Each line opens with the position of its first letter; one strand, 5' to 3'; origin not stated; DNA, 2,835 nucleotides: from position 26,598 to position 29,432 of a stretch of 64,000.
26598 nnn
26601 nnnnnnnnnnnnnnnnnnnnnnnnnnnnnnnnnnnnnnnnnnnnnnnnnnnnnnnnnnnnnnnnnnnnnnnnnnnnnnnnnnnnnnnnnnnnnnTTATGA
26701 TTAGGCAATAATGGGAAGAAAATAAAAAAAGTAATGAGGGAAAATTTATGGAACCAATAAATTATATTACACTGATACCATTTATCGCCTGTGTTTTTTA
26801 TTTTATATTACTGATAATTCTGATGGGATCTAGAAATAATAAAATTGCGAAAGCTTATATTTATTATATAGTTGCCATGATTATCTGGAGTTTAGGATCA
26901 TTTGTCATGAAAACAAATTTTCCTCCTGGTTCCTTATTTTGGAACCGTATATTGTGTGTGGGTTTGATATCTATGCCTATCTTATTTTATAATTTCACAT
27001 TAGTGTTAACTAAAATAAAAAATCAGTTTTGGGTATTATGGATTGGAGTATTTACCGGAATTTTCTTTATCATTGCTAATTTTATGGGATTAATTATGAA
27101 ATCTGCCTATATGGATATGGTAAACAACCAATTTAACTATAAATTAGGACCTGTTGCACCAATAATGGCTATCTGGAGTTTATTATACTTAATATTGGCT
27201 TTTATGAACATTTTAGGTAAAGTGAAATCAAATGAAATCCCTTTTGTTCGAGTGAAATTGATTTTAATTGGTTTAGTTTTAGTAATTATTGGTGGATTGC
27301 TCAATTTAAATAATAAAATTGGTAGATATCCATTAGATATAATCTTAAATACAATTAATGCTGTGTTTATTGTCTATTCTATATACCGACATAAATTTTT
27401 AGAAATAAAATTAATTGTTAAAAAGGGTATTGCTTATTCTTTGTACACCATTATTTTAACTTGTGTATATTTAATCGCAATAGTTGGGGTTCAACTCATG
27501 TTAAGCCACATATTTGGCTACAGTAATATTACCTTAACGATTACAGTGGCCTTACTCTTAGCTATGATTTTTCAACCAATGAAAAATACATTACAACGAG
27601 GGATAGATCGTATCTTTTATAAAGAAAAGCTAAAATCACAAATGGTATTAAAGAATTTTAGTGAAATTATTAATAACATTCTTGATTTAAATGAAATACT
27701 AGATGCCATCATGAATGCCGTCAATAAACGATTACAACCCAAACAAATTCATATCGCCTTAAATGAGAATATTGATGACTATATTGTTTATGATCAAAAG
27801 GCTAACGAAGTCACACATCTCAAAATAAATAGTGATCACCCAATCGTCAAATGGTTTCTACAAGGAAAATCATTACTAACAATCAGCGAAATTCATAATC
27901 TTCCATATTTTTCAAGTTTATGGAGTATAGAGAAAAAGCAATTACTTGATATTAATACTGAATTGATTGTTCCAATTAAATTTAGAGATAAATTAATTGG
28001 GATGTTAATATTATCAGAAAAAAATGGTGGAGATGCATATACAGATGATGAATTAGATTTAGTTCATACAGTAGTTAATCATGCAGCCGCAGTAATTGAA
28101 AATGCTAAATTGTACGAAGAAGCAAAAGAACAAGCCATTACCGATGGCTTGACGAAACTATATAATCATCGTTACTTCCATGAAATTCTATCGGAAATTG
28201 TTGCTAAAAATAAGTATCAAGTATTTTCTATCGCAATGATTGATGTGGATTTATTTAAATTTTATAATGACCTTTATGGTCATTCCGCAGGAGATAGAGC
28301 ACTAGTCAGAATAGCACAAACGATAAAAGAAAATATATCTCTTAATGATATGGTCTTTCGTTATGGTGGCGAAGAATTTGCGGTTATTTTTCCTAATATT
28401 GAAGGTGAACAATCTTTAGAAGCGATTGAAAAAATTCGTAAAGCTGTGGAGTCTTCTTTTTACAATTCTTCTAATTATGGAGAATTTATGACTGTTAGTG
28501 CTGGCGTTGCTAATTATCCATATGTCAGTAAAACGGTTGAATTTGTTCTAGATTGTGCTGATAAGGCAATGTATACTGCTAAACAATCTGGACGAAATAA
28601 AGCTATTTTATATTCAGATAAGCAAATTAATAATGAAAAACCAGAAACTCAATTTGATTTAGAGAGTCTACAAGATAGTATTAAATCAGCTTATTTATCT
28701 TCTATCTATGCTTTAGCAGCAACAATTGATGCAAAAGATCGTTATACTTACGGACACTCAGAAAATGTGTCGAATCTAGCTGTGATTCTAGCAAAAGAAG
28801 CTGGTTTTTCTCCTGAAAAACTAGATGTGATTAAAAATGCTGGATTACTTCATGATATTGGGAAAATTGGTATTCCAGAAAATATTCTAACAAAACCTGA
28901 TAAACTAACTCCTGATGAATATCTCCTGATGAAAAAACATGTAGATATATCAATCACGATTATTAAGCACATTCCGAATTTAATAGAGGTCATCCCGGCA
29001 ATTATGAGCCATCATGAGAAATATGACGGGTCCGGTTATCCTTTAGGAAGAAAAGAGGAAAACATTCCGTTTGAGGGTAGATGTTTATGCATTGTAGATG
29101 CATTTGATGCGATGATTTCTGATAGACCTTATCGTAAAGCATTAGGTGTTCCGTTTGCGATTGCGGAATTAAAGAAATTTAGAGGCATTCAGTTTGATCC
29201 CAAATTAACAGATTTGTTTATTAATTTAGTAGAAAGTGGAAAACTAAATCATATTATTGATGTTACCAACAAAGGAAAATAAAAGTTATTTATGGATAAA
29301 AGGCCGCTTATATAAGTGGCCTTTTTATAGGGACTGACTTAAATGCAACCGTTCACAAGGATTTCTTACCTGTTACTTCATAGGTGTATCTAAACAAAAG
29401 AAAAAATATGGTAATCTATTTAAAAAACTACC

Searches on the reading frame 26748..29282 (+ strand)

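Call 43: search_protein_families(library=ncbifam, proteins=[window:26748-29282:+], max_evalue=0.001)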
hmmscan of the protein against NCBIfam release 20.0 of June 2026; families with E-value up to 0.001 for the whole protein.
window:26748-29282:+ (844 aa): 26 families (the best 25 are shown)
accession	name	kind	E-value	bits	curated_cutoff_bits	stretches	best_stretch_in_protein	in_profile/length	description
NF041606.1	dguan_cyc_DgcA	equivalog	2.2e-52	178.1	370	1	301-620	17-337/340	diguanylate cyclase DgcA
TIGR00254.1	GGDEF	domain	5.8e-44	149.8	37.4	1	461-619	3-164/168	diguanylate cyclase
NF007135.0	PRK09581.1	equivalog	1.4e-41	142.8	474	1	458-620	287-453/457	PleD family two-component system response regulator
NF007380.0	PRK09894.1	equivalog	2.3e-41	142.1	256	1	425-627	93-292/296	diguanylate cyclase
NF038266.1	diguan_SiaD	equivalog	3.3e-40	138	290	1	456-618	87-251/252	biofilm regulation diguanylate cyclase SiaD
NF053512.1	nitric_RR_NosR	exception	1.3e-34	120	400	1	636-830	161-356/422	response regulator c-di-GMP phosphodiesterase, NosR family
NF007423.1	PRK09966.1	equivalog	1.9e-34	119.2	325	1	460-612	236-390/390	diguanylate cyclase DgcN/YfiN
NF047654.1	DiguCycDgcRLepto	equivalog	4.8e-33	114.3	500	1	454-620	124-294/295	diguanylate cyclase DgcR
NF051473.1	DigCycDgcsShew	equivalog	4.6e-30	105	400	1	446-618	118-287/291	diguanylate cyclase DgcS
NF007298.0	PRK09776.1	equivalog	1.3e-25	89.5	1135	1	450-656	671-879/1111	diguanylate cyclase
NF011955.1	PRK15426.1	equivalog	1.8e-25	89.1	408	1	455-621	390-560/564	cellulose biosynthesis regulator diguanylate cyclase DgcQ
NF047872.1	GGDEF_GdpS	equivalog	3.9e-24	85.5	400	1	454-620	178-348/355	GGDEF domain-containing protein GdpS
NF045675.1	PhdiestaseDibA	equivalog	2.3e-23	82.4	980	1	457-628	197-370/623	phosphodiesterase DibA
NF007474.0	PRK10060.1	equivalog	4.8e-22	77.9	782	1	449-625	223-398/663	cyclic di-GMP phosphodiesterase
NF007599.0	PRK10245.1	equivalog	1.5e-21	76.3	402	1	461-619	208-367/371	diguanylate cyclase AdrA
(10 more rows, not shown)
